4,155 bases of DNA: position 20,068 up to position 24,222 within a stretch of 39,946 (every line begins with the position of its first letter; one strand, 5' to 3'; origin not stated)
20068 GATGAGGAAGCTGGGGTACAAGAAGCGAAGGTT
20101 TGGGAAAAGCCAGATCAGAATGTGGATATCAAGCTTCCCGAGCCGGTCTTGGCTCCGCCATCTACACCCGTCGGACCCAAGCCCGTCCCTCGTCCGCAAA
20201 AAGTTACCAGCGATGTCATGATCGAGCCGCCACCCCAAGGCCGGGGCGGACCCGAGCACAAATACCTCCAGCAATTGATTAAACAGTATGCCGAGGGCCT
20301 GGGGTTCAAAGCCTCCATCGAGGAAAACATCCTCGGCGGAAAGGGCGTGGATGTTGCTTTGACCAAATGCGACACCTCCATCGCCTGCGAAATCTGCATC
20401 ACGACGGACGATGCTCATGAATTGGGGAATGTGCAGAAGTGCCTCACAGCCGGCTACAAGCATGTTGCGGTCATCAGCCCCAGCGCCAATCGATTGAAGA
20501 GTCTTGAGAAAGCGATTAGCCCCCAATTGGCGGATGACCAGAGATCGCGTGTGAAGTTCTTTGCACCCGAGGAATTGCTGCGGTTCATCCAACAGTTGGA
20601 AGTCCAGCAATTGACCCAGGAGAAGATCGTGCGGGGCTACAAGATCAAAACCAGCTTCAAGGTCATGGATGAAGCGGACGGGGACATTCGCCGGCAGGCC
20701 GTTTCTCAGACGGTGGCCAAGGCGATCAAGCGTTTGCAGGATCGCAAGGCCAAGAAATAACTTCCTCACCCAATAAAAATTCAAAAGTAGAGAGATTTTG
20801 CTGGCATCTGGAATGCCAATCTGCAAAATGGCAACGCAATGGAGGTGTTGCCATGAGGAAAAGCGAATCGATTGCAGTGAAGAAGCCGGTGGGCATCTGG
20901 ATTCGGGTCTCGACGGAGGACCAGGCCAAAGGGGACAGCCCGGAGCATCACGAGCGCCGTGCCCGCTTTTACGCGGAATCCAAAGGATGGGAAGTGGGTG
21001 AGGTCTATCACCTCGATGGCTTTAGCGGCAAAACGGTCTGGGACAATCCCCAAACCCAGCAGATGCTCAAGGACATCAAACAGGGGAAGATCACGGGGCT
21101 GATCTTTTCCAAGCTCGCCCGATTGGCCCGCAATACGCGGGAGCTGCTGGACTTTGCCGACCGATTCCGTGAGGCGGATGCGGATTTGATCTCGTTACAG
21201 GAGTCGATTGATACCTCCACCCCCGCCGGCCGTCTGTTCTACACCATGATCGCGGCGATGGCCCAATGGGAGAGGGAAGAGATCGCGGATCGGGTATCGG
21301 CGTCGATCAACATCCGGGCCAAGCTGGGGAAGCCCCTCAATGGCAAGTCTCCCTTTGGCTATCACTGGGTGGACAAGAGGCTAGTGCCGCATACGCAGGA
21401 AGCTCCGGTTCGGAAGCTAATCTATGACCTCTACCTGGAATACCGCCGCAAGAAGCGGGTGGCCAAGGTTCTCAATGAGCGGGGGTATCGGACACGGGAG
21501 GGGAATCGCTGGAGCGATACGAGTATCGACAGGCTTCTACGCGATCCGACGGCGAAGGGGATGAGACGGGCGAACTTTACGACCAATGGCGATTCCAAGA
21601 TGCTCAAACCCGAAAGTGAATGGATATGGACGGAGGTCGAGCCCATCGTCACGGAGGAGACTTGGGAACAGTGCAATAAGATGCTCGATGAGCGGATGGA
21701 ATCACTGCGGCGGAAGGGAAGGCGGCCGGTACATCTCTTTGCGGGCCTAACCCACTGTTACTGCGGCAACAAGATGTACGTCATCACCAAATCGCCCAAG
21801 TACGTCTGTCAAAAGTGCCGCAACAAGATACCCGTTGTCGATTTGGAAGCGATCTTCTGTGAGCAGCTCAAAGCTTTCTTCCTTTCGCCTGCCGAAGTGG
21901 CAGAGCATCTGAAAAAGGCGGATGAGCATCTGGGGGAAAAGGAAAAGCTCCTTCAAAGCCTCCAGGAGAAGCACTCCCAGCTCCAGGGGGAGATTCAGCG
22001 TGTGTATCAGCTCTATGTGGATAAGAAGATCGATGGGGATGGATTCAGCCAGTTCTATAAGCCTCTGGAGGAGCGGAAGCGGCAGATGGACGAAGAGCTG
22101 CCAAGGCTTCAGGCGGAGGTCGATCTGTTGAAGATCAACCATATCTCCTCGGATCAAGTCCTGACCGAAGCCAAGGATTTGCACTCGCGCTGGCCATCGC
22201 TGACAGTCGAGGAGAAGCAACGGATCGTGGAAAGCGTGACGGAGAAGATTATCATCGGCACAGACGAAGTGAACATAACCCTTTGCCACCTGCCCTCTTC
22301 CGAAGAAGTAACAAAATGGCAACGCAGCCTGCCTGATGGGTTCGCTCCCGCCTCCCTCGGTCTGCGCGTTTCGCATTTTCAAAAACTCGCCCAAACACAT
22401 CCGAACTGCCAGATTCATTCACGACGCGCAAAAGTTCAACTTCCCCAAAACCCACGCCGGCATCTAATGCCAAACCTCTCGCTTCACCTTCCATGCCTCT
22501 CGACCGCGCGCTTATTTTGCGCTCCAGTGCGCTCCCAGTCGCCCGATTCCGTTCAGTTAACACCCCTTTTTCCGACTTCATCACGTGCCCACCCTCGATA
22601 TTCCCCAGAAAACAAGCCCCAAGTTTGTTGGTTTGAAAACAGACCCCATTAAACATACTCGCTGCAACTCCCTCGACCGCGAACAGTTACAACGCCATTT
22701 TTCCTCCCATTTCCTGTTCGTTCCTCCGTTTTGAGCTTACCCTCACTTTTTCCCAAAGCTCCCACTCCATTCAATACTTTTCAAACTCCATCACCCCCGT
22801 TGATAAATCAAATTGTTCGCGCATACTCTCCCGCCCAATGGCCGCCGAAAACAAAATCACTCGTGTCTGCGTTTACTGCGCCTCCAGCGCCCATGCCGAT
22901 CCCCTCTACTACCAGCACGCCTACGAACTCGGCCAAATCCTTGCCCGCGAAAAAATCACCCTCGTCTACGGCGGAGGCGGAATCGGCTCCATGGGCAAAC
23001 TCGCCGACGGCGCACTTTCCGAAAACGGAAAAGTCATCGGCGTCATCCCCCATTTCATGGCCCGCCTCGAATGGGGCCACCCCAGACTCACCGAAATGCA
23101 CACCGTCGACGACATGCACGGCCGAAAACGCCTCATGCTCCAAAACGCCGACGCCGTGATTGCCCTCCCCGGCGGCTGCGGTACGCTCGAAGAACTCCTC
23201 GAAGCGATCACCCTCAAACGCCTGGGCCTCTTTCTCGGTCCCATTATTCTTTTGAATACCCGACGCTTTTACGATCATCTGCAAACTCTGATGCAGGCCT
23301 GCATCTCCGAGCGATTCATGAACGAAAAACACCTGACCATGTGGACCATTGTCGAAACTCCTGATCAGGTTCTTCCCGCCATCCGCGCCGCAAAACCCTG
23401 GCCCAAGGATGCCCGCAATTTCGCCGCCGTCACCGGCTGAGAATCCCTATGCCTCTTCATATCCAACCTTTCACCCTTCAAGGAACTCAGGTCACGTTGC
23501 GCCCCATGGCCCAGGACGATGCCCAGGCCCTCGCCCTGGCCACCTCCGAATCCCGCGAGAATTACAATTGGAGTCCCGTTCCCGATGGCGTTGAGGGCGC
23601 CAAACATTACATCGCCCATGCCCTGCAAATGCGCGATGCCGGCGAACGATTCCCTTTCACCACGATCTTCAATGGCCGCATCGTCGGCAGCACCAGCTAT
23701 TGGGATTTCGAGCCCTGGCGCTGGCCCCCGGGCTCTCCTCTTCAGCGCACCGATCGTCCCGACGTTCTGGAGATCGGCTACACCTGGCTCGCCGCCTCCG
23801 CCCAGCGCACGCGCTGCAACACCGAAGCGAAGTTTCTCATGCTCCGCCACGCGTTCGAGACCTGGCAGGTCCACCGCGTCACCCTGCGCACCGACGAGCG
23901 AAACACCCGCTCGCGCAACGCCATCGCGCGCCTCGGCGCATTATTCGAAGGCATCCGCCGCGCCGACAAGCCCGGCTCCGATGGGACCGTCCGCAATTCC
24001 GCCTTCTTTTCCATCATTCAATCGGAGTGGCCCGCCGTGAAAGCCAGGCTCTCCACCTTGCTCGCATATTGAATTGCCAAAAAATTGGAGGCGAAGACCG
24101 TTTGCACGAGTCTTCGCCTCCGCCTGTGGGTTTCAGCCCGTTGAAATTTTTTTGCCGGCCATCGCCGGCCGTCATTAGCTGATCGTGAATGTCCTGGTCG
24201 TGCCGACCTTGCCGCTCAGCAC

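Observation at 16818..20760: Translationally coupled membrane protein plus 1039-aa TraD/VirD4/HerA-type NTPase with no other transfer genes: candidate defence or minimal DNA-translocation module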

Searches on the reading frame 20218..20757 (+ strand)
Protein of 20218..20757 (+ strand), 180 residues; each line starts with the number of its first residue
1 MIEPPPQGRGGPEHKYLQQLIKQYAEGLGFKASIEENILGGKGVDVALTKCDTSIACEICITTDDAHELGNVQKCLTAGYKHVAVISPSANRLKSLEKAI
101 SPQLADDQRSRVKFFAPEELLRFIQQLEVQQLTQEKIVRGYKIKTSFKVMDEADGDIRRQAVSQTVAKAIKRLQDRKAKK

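Call 42: predict_structure(alignment_id=A3)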
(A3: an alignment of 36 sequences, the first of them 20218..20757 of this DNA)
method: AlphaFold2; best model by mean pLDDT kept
length: 180 residues; sequences in the alignment: 36
mean_pLDDT: 87.0   pTM: 0.71
mean pLDDT of the five models: 87.0, 86.3, 84.2, 83.5, 83.4
residues with pLDDT >= 90: 110; 70-90: 45; 50-70: 19; < 50: 6
segments of 3 or more residues with pLDDT < 50: 1-4
pLDDT, mean of each block of 10 residues (from residue 1): 54 94 96 93 93 97 95 97 98 98 98 97 92 78 67 63 79 78
secondary structure, 60 per line:
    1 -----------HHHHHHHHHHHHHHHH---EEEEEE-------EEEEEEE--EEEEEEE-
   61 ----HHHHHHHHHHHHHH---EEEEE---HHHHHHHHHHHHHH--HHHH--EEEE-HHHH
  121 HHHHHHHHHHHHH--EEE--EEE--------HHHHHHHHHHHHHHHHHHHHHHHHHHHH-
elements in order: H12-27 E31-36 E44-50 E53-59 H65-78 E82-86 H90-103 H106-109 E112-115 H117-133 E136-138 E141-143 H152-179

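Call 47: fold_search(model_id=the predicted structure, library=pdb)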
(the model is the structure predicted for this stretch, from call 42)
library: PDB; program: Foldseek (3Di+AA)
matches with E <= 10: 1095; with E <= 0.001: 0
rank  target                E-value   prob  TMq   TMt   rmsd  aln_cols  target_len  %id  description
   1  2p14                  1.1e-03  1.00  0.45  0.43   6.0       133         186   16  Crystal structure of small subunit (R.BspD6I2) of the heterodimeric restriction endonuclease R.BspD6I (released 2008-03-11)
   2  6p4o_B                3.0e-03  0.99  0.40  0.18   8.7       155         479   11  Complex of XPB helicase with Bax1 endonuclease from Sulfurisphaera tokodaii at 3.15 Angstroms resolution (released 2020-06-03)
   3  7edb_A                4.1e-03  0.99  0.39  0.23   7.8       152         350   15  EcoT38I restriction endonuclease complexed with DNA (released 2022-03-16)
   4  8q3z_A                7.9e-03  1.00  0.45  0.21   4.7       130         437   12  Crystal structure of cA4-bound Can2 from Thermoanaerobacter brockii (released 2023-11-22)
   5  8q43_A                9.6e-03  0.99  0.44  0.22   4.8       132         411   10  Crystal structure of cA4-bound Can2 (E341A) in complex with oligo-C DNA (released 2023-11-22)
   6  8q44_B                1.2e-02  0.99  0.44  0.21   4.7       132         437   10  Crystal structure of cA4-bound Can2 (E364R) in complex with oligo-T DNA (released 2023-11-22)
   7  8q41_B                1.2e-02  0.99  0.42  0.21   5.0       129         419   11  Crystal structure of Can2 (E341A) bound to cA4 and TTTAAA ssDNA (released 2023-11-22)
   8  8gh6_A                1.2e-02  0.92  0.29  0.07  10.4       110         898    9  Bombyx mori R2 retrotransposon initiating target-primed reverse transcription (released 2023-04-05)
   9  8q3y_A                1.2e-02  1.00  0.45  0.21   4.5       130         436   11  Crystal structure of apo Can2 from Thermoanaerobacter brockii (released 2023-11-22)
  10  8em1_A                1.2e-02  0.91  0.32  0.15   5.9       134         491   13  Type IIS Restriction Endonuclease PaqCI, DNA Unbound (released 2023-03-22)
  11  6p4o_D                1.4e-02  0.95  0.39  0.17  10.4       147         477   11  Complex of XPB helicase with Bax1 endonuclease from Sulfurisphaera tokodaii at 3.15 Angstroms resolution (released 2020-06-03)
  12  6p4o_F                1.6e-02  0.96  0.40  0.18   9.4       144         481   10  Complex of XPB helicase with Bax1 endonuclease from Sulfurisphaera tokodaii at 3.15 Angstroms resolution (released 2020-06-03)
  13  8ibz_C                1.7e-02  0.95  0.30  0.08   9.1       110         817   10  Structure of R2 with 5'ORF and 3'UTR (released 2023-09-20)
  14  6w2l_B                1.7e-02  0.66  0.28  0.26  12.3       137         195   16  Crystal structure of human dehydrodolichyl diphosphate synthase (NgBR/DHDDS) in complex with Mg and IPP (released 2020-08-19)
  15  2ewf                  2.0e-02  0.72  0.25  0.10   6.4       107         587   10  Crystal structure of the site-specific DNA nickase N.BspD6I (released 2006-11-21)
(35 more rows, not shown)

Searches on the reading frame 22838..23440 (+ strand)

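Call 18: search_protein_families(library=pfam, proteins=[window:22838-23440:+], max_evalue=0.001)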
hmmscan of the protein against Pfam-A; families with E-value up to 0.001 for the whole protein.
window:22838-23440:+ (200 aa): 2 families
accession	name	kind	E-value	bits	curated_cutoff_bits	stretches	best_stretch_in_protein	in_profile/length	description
PF03641.19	Lysine_decarbox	-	9.6e-39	133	27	1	52-181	1-130/131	Possible lysine decarboxylase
PF18306.6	LDcluster4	-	3.1e-17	63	26.3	1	19-133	12-123/151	SLOG cluster4 family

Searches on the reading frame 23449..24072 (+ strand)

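Call 18: search_protein_families(library=pfam, proteins=[window:23449-24072:+], max_evalue=0.001)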
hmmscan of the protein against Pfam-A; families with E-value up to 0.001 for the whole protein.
window:23449-24072:+ (207 aa): 2 families
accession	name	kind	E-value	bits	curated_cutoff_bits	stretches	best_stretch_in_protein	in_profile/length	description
PF13302.13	Acetyltransf_3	-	2.2e-19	71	25.4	1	15-164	2-137/138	Acetyltransferase (GNAT) domain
PF00583.31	Acetyltransf_1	-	0.00014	22.5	20.7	1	60-163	27-115/116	Acetyltransferase (GNAT) family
